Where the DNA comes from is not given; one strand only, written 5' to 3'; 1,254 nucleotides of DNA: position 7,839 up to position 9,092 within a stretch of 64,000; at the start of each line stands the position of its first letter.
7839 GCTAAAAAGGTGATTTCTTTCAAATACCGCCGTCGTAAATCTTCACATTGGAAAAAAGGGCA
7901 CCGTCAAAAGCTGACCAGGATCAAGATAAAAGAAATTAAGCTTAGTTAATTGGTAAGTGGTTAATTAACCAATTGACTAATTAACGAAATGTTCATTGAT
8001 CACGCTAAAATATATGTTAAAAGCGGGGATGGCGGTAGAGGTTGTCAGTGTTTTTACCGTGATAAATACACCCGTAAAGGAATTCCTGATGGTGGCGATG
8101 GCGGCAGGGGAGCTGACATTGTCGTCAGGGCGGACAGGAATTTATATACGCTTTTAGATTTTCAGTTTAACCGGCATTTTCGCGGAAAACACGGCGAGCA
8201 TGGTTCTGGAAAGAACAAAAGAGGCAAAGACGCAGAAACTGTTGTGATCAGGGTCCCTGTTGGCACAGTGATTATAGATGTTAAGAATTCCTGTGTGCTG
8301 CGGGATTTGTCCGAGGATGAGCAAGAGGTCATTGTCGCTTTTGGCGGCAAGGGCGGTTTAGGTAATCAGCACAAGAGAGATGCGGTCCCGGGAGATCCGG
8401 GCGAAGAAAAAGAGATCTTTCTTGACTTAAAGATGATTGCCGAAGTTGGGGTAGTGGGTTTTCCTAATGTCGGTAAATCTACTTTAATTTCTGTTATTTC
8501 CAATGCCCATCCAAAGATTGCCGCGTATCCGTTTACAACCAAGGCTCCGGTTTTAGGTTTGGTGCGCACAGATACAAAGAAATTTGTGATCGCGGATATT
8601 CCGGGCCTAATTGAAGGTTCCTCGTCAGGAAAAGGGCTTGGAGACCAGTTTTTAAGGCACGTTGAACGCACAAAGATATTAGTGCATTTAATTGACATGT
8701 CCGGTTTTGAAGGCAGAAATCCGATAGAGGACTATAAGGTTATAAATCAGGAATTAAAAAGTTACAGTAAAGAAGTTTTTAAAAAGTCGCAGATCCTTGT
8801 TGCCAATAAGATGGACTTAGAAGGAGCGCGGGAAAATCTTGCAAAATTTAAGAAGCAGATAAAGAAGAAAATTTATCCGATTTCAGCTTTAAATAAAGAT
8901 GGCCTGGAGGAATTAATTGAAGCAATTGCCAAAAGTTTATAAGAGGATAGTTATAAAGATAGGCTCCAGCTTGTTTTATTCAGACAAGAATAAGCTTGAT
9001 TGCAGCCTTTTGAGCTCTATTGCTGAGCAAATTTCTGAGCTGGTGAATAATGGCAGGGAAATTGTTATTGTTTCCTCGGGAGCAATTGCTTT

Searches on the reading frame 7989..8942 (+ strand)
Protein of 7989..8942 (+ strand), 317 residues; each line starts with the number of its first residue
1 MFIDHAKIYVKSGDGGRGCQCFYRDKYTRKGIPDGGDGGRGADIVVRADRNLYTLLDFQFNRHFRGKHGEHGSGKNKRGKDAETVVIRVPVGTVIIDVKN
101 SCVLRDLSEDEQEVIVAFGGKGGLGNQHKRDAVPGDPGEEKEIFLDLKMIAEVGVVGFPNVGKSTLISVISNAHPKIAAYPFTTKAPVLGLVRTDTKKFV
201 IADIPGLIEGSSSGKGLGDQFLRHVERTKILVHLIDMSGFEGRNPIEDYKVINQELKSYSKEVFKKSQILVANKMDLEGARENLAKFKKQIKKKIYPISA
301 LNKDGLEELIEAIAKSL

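Call 31: search_protein_families(library=pfam, max_evalue=0.000001, proteins=[window:7989-8942:+])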
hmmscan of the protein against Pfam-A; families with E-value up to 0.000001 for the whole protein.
window:7989-8942:+ (317 aa): 3 families
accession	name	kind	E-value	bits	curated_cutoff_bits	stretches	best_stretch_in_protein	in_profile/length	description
PF01018.28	GTP1_OBG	-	3.6e-48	163.5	27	1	3-149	1-155/155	GTP1/OBG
PF01926.29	MMR_HSR1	-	1.5e-26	93.1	21.9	1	152-274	1-113/113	50S ribosome-binding GTPase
PF02421.24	FeoB_N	-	7.3e-12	45.5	27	1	152-313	2-156/156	Ferrous iron transport protein B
